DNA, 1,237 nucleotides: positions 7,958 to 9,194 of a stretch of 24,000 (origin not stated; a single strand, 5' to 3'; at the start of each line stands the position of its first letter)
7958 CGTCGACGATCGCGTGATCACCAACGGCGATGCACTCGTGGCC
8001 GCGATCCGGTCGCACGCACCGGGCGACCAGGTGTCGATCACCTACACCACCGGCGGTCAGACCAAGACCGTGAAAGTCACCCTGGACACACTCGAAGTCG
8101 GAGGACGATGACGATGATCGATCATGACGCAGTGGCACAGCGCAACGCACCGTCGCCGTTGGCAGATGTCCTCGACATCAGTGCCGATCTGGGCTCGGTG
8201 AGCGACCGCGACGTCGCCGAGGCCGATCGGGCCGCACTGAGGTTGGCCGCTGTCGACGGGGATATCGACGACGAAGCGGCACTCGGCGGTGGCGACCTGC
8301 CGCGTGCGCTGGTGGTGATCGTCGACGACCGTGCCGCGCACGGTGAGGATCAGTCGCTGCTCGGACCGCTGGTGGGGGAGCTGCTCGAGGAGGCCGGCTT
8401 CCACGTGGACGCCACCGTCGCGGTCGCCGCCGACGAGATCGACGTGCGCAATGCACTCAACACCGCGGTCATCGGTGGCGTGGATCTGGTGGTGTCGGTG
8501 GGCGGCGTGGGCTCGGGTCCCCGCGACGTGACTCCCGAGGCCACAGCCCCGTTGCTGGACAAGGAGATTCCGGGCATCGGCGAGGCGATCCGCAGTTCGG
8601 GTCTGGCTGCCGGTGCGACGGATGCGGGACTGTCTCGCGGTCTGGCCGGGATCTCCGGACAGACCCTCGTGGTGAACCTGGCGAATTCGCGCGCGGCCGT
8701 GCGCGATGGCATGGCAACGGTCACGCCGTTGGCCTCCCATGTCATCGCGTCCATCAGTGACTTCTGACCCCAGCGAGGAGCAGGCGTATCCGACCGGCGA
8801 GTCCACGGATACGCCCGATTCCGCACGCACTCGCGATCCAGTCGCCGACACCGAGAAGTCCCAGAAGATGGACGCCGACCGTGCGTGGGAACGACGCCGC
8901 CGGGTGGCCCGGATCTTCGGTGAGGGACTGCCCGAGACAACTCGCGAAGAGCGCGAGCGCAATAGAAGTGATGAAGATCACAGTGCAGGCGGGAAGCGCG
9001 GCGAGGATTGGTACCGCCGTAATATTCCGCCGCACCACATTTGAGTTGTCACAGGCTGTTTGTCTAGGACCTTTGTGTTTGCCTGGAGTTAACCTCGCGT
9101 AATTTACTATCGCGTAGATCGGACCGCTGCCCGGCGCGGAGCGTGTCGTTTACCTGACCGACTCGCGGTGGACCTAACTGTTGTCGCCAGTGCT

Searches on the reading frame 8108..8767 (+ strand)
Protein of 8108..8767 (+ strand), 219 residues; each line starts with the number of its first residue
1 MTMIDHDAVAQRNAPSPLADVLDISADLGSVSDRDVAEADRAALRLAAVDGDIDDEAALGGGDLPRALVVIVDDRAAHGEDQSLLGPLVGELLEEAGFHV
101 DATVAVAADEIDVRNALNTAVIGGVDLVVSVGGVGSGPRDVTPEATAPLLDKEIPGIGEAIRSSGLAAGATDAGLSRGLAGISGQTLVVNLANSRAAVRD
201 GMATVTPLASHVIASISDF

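Call 4: search_protein_families(library=pfam, proteins=[window:8108-8767:+], max_evalue=0.01)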
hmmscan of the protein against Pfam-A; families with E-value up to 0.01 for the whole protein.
window:8108-8767:+ (219 aa): 2 families
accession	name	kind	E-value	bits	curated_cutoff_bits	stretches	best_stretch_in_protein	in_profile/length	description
PF00994.29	MoCF_biosynth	-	3e-20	72.8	26.6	1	69-208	2-141/144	Probable molybdopterin binding domain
PF00781.29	DAGK_cat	-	0.006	16.6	23.6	1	68-133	2-64/125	Diacylglycerol kinase catalytic domain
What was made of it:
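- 8108..8767 (+): moaB2 (MogA/MoaB family). Left anchor of the junction. PF00994, E 3e-20 (call 4).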

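Call 12: find_homologous_proteins(query=window:8108-8767:+, max_evalue=1e-10)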
Query window:8108-8767:+ (219 aa): 3486 proteins with E <= 1e-10 among 8000 candidates; the best 120 are listed.
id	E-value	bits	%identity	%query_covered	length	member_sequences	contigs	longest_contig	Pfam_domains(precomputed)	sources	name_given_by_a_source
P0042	1.3e-123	429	100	99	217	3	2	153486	PF00994.30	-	-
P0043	3.8e-79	283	68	99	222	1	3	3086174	PF00994.30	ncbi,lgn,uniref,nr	ncbi:MogA/MoaB family molybdenum cofactor biosynthesis protein [Williamsia deligens]|uniref:Molybden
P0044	3.4e-77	277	83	74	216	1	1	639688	PF00994.30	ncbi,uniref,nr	ncbi:molybdenum cofactor biosynthesis protein B [Williamsia sp. CHRR-6]|uniref:MogA/MoaB family moly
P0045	9.6e-77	276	67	99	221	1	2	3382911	PF00994.30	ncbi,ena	ncbi:MogA/MoaB family molybdenum cofactor biosynthesis protein [Williamsia sp. SKLECPSW1]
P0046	2.1e-76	274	78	80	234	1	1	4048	PF00994.30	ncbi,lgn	-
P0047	2.6e-76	274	75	89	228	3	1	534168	PF00994.30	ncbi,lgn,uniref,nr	ncbi:MogA/MoaB family molybdenum cofactor biosynthesis protein [Williamsia sp. Leaf354]|uniref:MogA/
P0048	2.9e-76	274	69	98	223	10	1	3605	PF00994.30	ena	-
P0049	3.9e-76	274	74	87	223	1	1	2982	PF00994.30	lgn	-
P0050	4.2e-76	273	72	93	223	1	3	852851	PF00994.30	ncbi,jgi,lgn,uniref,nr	ncbi:MogA/MoaB family molybdenum cofactor biosynthesis protein [Williamsia serinedens]|jgi:molybdenu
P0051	5.0e-76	273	72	93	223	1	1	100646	PF00994.30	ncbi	ncbi:MAG: molybdopterin-binding protein [Gordonia paraffinivorans]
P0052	8.4e-76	273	81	74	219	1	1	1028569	PF00994.30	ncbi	ncbi:MogA/MoaB family molybdenum cofactor biosynthesis protein [Williamsia sp. M5A3_1d]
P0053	1.2e-75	272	76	88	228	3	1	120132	PF00994.30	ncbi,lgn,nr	ncbi:MAG: molybdopterin-binding protein [Corynebacteriales bacterium]|nr:molybdopterin-binding prote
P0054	2.6e-75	271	78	79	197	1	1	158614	PF00994.30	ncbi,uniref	ncbi:molybdopterin-binding protein [Gordonia sp. CPCC 206044]|uniref:MogA/MoaB family molybdenum cof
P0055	3.4e-75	271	75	87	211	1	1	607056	PF00994.30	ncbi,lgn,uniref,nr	ncbi:MogA/MoaB family molybdenum cofactor biosynthesis protein [Williamsia sterculiae]|uniref:Molybd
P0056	3.9e-75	270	75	86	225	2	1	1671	PF00994.30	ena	-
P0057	5.7e-75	270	83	72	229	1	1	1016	PF00994.30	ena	-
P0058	5.7e-75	270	85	72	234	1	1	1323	PF00994.30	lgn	-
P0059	6.1e-75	270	75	80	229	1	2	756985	PF00994.30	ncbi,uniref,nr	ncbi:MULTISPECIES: molybdopterin-binding protein [Actinomycetes]|uniref:MogA/MoaB family molybdenum 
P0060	6.6e-75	270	75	80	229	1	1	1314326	PF00994.30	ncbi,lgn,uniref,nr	ncbi:MogA/MoaB family molybdenum cofactor biosynthesis protein [Williamsia muralis]|uniref:MogA/MoaB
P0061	6.9e-75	270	75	80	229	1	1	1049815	PF00994.30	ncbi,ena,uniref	ncbi:MogA/MoaB family molybdenum cofactor biosynthesis protein [Williamsia muralis]|uniref:MogA/MoaB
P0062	6.9e-75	270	75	80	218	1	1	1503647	PF00994.30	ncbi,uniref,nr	ncbi:molybdopterin-binding protein [Williamsia muralis]|uniref:Molybdopterin-binding protein n=1 Tax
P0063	7.0e-75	269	85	72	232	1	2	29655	PF00994.30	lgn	-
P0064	7.1e-75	269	75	80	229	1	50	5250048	PF00994.30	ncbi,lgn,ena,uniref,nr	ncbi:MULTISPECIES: MogA/MoaB family molybdenum cofactor biosynthesis protein [Williamsia]|uniref:Mol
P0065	7.8e-75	269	75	80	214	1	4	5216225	PF00994.30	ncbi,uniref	ncbi:MogA/MoaB family molybdenum cofactor biosynthesis protein [Williamsia muralis]|uniref:MogA/MoaB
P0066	9.0e-75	269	82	72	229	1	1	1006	PF00994.30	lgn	-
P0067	9.2e-75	269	82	72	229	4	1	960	PF00994.30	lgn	-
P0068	1.1e-74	269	85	72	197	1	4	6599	PF00994.30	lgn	-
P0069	1.2e-74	269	75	80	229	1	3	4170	PF00994.30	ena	-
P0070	1.2e-74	269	84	72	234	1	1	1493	PF00994.30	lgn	-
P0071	1.4e-74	269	83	72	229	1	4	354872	PF00994.30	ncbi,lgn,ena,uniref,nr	ncbi:molybdenum cofactor biosynthesis protein B [Williamsia sp. D3]|uniref:MogA/MoaB family molybden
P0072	2.2e-74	268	75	80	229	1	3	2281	PF00994.30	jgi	jgi:molybdenum cofactor synthesis domain-containing protein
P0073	2.5e-74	268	79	77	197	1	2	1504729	PF00994.30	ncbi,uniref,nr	ncbi:molybdopterin-binding protein [Gordonia sp. LSe1-13]|uniref:Molybdopterin-binding protein n=2 T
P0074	3.6e-74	267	83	72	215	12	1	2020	PF00994.30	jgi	jgi:molybdenum cofactor synthesis domain-containing protein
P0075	3.7e-74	267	84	72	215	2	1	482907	PF00994.30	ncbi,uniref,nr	ncbi:MogA/MoaB family molybdenum cofactor biosynthesis protein [Williamsia limnetica]|uniref:MogA/Mo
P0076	6.1e-74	266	74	86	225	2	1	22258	PF00994.30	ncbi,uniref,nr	ncbi:molybdopterin-binding protein [Williamsia sp.]|uniref:MogA/MoaB family molybdenum cofactor bios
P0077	1.2e-73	265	82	72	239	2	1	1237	PF00994.30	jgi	jgi:molybdenum cofactor synthesis domain-containing protein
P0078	1.3e-73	265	82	73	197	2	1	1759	PF00994.30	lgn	-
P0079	1.6e-73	265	79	76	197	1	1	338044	PF00994.30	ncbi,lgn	ncbi:MogA/MoaB family molybdenum cofactor biosynthesis protein [Gordonia sp. NPDC003424]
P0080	1.6e-73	265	83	72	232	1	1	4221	PF00994.30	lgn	-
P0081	3.0e-73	264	81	73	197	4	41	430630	PF00994.30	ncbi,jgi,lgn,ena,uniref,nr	ncbi:molybdenum cofactor synthesis domain-containing protein [Gordonia sp. Z-3]|jgi:molybdenum cofac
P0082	3.7e-73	264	81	72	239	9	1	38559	PF00994.30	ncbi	ncbi:UNVERIFIED_CONTAM: molybdenum cofactor synthesis domain-containing protein [Williamsia faeni]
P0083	4.1e-73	264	78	77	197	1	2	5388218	PF00994.30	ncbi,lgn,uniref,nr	ncbi:molybdenum cofactor biosynthesis protein [Gordonia sp. HNM0687]|uniref:Molybdenum cofactor bios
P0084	4.6e-73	264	82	73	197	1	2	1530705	PF00994.30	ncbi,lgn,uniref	ncbi:MogA/MoaB family molybdenum cofactor biosynthesis protein [Gordonia sp. DT218]|uniref:MogA/MoaB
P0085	1.2e-72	262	78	77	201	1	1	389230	PF00994.30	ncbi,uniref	ncbi:molybdopterin-binding protein [Gordonia sp. CPCC 205515]|uniref:MogA/MoaB family molybdenum cof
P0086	2.4e-72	261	72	86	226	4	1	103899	PF00994.30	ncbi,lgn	-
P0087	5.2e-72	260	82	73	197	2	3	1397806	PF00994.30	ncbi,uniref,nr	ncbi:MogA/MoaB family molybdenum cofactor biosynthesis protein [Gordonia hankookensis]|uniref:Molybd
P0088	9.9e-72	259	79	74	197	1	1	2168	PF00994.30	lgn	-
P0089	3.1e-71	258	78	78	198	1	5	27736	PF00994.30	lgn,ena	-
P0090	3.8e-71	257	80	72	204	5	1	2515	PF00994.30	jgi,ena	-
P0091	7.9e-71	256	78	76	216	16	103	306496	PF00994.30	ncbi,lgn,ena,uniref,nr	ncbi:MogA/MoaB family molybdenum cofactor biosynthesis protein [Gordonia bronchialis]|uniref:MogA/Mo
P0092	9.2e-71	256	81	73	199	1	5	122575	PF00994.30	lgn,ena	-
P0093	3.0e-70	254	80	73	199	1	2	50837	PF00994.30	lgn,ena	-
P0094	3.7e-70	254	81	73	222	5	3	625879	PF00994.30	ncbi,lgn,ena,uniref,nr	ncbi:molybdenum cofactor biosynthesis protein [Gordonia rubripertincta]|uniref:Molybdenum cofactor b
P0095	6.7e-70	253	80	72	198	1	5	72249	PF00994.30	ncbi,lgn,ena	-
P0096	1.0e-69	253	80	73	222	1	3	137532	PF00994.30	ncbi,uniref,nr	ncbi:MogA/MoaB family molybdenum cofactor biosynthesis protein [Gordonia alkanivorans]|uniref:MogA/M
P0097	3.1e-69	251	81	70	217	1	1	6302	PF00994.30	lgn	-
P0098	3.7e-69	251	78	73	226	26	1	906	PF00994.30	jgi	-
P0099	4.3e-69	251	80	73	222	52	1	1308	PF00994.30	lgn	-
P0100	4.6e-69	251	78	73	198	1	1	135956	PF00994.30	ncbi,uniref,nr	ncbi:MogA/MoaB family molybdenum cofactor biosynthesis protein [Gordonia soli]|uniref:Putative molyb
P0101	5.6e-69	250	75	75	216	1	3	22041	PF00994.30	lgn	-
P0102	7.1e-69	250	78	74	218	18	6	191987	PF00994.30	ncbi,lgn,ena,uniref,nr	ncbi:molybdopterin-binding protein [Gordonia sputi]|uniref:MogA/MoaB family molybdenum cofactor bios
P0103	1.0e-68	249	76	75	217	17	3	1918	PF00994.30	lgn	-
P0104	1.1e-68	249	79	73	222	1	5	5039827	PF00994.30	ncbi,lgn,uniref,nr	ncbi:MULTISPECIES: MogA/MoaB family molybdenum cofactor biosynthesis protein [Gordonia]|uniref:MogA/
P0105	1.3e-68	249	78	73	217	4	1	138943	PF00994.30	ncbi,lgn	ncbi:MogA/MoaB family molybdenum cofactor biosynthesis protein [Gordonia sp. NPDC003376]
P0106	1.3e-68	249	78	74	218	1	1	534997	PF00994.30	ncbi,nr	ncbi:MogA/MoaB family molybdenum cofactor biosynthesis protein [Gordonia sputi]|nr:molybdenum cofact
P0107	1.9e-68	249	77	73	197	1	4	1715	PF00994.30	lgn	-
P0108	3.1e-68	248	80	72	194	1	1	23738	PF00994.30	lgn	-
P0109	3.4e-68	248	81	70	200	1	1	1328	PF00994.30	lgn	-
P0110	3.7e-68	248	81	70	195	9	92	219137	PF00994.30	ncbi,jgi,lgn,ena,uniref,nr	ncbi:molybdenum cofactor biosynthesis protein B [Gordonia sp. (in: high G+C Gram-positive bacteria)]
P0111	4.4e-68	247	76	75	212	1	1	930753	PF00994.30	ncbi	ncbi:hypothetical protein GCM10009624_19200 [Gordonia sinesedis]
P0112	7.1e-68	247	75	77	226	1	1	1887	PF00994.30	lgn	-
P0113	1.0e-67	246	75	76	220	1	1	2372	PF00994.30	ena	-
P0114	1.3e-67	246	81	70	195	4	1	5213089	PF00994.30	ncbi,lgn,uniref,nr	ncbi:molybdenum cofactor biosynthesis protein [Gordonia pseudamarae]|uniref:MogA/MoaB family molybde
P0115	1.3e-67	246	77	73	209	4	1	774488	PF00994.30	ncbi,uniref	ncbi:molybdopterin-binding protein [Gordonia sp. VNQ95]|uniref:MogA/MoaB family molybdenum cofactor 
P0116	1.3e-67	246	75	76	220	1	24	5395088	PF00994.30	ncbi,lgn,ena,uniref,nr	ncbi:molybdenum cofactor biosynthesis protein [Gordonia amarae]|uniref:Molybdenum cofactor biosynthe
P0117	1.6e-67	245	78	71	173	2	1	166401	PF00994.30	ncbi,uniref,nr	ncbi:MogA/MoaB family molybdenum cofactor biosynthesis protein [Gordonia neofelifaecis]|uniref:Molyb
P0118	1.9e-67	245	79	73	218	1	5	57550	PF00994.30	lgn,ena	-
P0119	2.1e-67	245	75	77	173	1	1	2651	PF00994.30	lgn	-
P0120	2.2e-67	245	80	70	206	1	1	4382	PF00994.30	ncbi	ncbi:MAG: molybdopterin-binding protein [Gordonia sp. (in: high G+C Gram-positive bacteria)]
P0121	2.7e-67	245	80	70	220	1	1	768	PF00994.30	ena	-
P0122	2.7e-67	245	79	72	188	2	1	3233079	PF00994.30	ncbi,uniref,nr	ncbi:MogA/MoaB family molybdenum cofactor biosynthesis protein [Gordonia zhaorongruii]|uniref:MogA/M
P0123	8.1e-67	243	76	75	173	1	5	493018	PF00994.30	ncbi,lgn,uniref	ncbi:MAG: molybdenum cofactor synthesis domain-containing protein [Gordonia sp. (in: high G+C Gram-p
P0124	8.6e-67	243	79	71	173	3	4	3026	PF00994.30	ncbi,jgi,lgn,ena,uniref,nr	ncbi:molybdenum cofactor synthesis domain-containing protein [Gordonia sp. (in: high G+C Gram-positi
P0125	9.7e-67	243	79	71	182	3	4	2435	PF00994.30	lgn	-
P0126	1.3e-66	242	78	70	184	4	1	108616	PF00994.30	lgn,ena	-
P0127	1.9e-66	242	74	77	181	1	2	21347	PF00994.30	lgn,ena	-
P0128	2.2e-66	242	70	85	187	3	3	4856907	PF00994.30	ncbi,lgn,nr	ncbi:MogA/MoaB family molybdenum cofactor biosynthesis protein [Gordonia humi]|nr:molybdenum cofacto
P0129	4.0e-66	241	79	71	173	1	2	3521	PF00994.30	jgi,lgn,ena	-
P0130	6.7e-66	240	73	77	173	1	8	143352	PF00994.30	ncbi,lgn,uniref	ncbi:MogA/MoaB family molybdenum cofactor biosynthesis protein [Gordonia sp. (in: high G+C Gram-posi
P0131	8.1e-66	240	74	75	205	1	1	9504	PF00994.30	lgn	-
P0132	1.1e-65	239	77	73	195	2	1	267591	PF00994.30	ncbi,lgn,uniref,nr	ncbi:molybdenum cofactor biosynthesis protein [Gordonia sp. TBRC 11910]|uniref:Molybdenum cofactor b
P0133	1.6e-65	239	78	73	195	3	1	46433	PF00994.30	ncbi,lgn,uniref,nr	ncbi:putative molybdenum cofactor biosynthesis protein [Gordonia effusa NBRC 100432]|uniref:Putative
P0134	2.9e-65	238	78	73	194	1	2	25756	PF00994.30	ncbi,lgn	-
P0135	3.3e-65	238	78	72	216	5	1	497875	PF00994.30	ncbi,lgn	ncbi:MogA/MoaB family molybdenum cofactor biosynthesis protein [Gordonia sp. NPDC003425]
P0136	3.6e-65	238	79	70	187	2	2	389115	PF00994.30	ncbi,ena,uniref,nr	ncbi:molybdopterin-binding protein [Gordonia sp. HY285]|uniref:Molybdopterin-binding protein n=1 Tax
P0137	4.4e-65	238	75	75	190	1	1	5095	PF00994.30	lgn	-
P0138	5.4e-65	237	72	76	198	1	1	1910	PF00994.30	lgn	-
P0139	1.1e-64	236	78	72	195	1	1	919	PF00994.30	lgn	-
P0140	1.5e-64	236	79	70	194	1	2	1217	PF00994.30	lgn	-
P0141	3.1e-64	235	76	73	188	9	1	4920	PF00994.30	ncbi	-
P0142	3.6e-64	235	78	70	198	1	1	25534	PF00994.30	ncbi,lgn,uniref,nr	ncbi:molybdopterin-binding protein [Gordonia sp. ABSL1-1]|uniref:MogA/MoaB family molybdenum cofacto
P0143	3.7e-64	234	79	69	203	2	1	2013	PF00994.30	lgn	-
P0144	5.4e-64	234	75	71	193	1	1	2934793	PF00994.30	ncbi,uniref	ncbi:MAG: molybdopterin-binding protein [Gordonia sp. (in: high G+C Gram-positive bacteria)]|uniref:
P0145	6.2e-64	234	76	71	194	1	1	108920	PF00994.30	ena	-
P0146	8.0e-64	233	75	71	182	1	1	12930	PF00994.30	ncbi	ncbi:MAG: molybdopterin-binding protein [Gordonia sp. (in: high G+C Gram-positive bacteria)]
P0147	1.2e-63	233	74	74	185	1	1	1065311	PF00994.30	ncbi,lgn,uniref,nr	ncbi:molybdenum cofactor biosynthesis protein [Gordonia spumicola]|uniref:Molybdenum cofactor biosyn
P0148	1.2e-63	233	69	86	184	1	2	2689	PF00994.30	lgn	-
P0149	1.4e-63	233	78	71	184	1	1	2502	PF00994.30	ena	-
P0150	1.5e-63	233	72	78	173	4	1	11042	PF00994.30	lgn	-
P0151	1.6e-63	232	75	75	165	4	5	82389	PF00994.30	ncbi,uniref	ncbi:molybdenum cofactor biosynthesis protein B [Rhodococcus sp. NPDC058514]|uniref:MogA/MoaB family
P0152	2.1e-63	232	74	76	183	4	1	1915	PF00994.30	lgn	-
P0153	2.6e-63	232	77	70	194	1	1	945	PF00994.30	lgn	-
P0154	5.1e-63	231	78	70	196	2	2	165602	PF00994.30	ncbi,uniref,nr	ncbi:MogA/MoaB family molybdenum cofactor biosynthesis protein [Jongsikchunia kroppenstedtii]|uniref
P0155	5.4e-63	231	73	75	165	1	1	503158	PF00994.30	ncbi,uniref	ncbi:MogA/MoaB family molybdenum cofactor biosynthesis protein [Rhodococcus kronopolitis]|uniref:Mol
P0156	5.7e-63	231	77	70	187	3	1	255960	PF00994.30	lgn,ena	-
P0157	6.4e-63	230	73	77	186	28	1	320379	PF00994.30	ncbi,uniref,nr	ncbi:MogA/MoaB family molybdenum cofactor biosynthesis protein [Rhodococcus tibetensis]|uniref:MogA/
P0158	1.4e-62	229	73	77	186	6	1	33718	PF00994.30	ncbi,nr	ncbi:MAG: MogA/MoaB family molybdenum cofactor biosynthesis protein [Rhodococcus sp.]|nr:MogA/MoaB f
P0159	2.3e-62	229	76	70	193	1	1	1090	PF00994.30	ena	-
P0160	2.7e-62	228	76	71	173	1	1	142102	PF00994.30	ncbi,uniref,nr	ncbi:MogA/MoaB family molybdenum cofactor biosynthesis protein [Gordonia shandongensis]|uniref:MogA/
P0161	2.8e-62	228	74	76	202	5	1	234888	PF00994.30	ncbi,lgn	-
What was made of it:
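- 8108..8767 (+): Homologues are 68-85% identical in Williamsia and Gordonia (call 12).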

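Call 14: find_related_loci(query=A1, collection=genome_contigs, flank=10000)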
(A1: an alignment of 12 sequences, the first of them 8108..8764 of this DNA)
Query A1 (219 aa) in genome_contigs; peptide patterns used: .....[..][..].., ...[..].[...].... (x = any residue, [..] = any of these).
600 stretches matched a pattern (row limit reached: there are more); 534 encode a relative of the query (tblastn E <= 1e-3); the best 80 are kept; 80 distinct loci.
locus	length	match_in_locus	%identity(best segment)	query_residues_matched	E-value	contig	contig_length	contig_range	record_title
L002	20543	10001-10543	75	45-219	1e-75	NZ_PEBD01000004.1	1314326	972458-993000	Williamsia muralis strain BULT 1.1 Contig4, whole genome shotgun sequence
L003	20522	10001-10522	76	46-219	3e-73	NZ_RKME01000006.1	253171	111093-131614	Gordonia sp. OPL2 NODE_6_length_253171_cov_61.6057, whole genome shotgun sequence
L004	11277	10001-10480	78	61-219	7e-73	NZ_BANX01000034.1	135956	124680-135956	Gordonia soli NBRC 108243, whole genome shotgun sequence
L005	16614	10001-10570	74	31-219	7e-73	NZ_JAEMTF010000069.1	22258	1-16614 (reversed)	MAG: Williamsia sp. isolate SupBloom_Metag_028 NODE_910_length_22258_cov_38.661487, whole genome shotgun sequence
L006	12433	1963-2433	80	63-219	4e-72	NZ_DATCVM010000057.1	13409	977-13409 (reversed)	MAG: Williamsia sp. isolate SMAG_U7385 k141_104900, whole genome shotgun sequence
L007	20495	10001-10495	73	51-219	8e-70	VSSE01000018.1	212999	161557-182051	Rhodococcus opacus strain DSM 44188 tig00000039, whole genome shotgun sequence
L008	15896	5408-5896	74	51-217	1e-69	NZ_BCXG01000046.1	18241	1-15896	Rhodococcus tukisamuensis NBRC 100609, whole genome shotgun sequence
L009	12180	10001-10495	73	51-219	7e-70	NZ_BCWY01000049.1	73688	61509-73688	Rhodococcus jostii NBRC 16295, whole genome shotgun sequence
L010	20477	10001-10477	79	61-219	2e-69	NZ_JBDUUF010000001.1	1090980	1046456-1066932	Gordonia sp. B21 contig1, whole genome shotgun sequence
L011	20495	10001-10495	73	51-219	1e-68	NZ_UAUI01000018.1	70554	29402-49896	Rhodococcus wratislaviensis strain NCTC13229, whole genome shotgun sequence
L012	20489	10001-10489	74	51-217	8e-69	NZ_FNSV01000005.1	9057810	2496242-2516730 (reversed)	Rhodococcus koreensis strain DSM 44498, whole genome shotgun sequence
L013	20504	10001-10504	79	52-219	2e-68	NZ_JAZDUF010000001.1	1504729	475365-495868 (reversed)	Gordonia sesuvii strain LSe1-13 NODE_1_length_1504729_cov_41.201604, whole genome shotgun sequence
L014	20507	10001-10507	72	45-217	2e-68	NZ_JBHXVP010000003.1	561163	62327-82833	Rhodococcus sp. NPDC127527 NPDC127527_T44_E5.ctg-0003, whole genome shotgun sequence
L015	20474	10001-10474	73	56-217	4e-68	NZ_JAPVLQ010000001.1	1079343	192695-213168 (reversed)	Rhodococcus sp. H36-A4 NODE_1_length_1079343_cov_31.995366, whole genome shotgun sequence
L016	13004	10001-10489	74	51-217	8e-68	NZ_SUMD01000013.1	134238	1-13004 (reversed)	Rhodococcus oryzae strain NEAU-CX67 Scaffold13, whole genome shotgun sequence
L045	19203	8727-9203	80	61-219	1e-64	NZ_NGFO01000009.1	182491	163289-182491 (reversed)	Gordonia lacunae strain BS2 scaffold9.1, whole genome shotgun sequence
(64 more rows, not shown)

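Call 67: search_protein_families(library=pfam, proteins=[L045:11425-13410:+], max_evalue=0.01)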
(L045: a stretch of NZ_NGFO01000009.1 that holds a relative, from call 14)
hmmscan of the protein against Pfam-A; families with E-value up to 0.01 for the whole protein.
L045:11425-13410:+ (661 aa): 7 families
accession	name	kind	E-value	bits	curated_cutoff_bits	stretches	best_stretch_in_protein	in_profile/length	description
PF00664.28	ABC_membrane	-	1e-33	117.6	28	1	78-344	2-270/274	ABC transporter transmembrane region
PF00005.33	ABC_tran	-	1.1e-31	110.7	25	1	431-579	2-137/137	ABC transporter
PF13304.12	AAA_21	-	3e-06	28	27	0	444-489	3-48/304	AAA domain, putative AbiEii toxin, Type IV TA system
PF02463.25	SMC_N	-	6.3e-05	22.9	40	1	468-621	108-211/220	RecF/RecN/SMC N terminal domain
PF13555.12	AAA_29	-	0.00044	20.4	27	1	430-457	12-39/61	P-loop containing region of AAA domain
PF13401.12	AAA_22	-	0.0006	20.6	27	1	443-576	8-92/130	AAA domain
PF13191.12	AAA_16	-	0.0021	19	32.6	1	438-578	20-142/167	AAA ATPase domain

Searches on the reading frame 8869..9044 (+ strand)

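Call 24: search_protein_families(library=ncbifam, proteins=[window:8869-9044:+], max_evalue=1)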
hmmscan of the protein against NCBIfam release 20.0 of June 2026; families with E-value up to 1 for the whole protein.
window:8869-9044:+ (58 aa): 0 families

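Call 25: search_protein_families(library=pfam, proteins=[window:8869-9044:+], max_evalue=10)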
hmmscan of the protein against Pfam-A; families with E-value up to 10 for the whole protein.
window:8869-9044:+ (58 aa): 0 families
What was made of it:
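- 8869..9044 (+): Conserved small ORF (about 58 aa, C-terminal ...NIPPHHI) that travels with moaB2. No Pfam or NCBIfam family matches (calls 24, 25).
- pep50 matches no Pfam or NCBIfam family, PorA/PorH families included (calls 24, 25).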
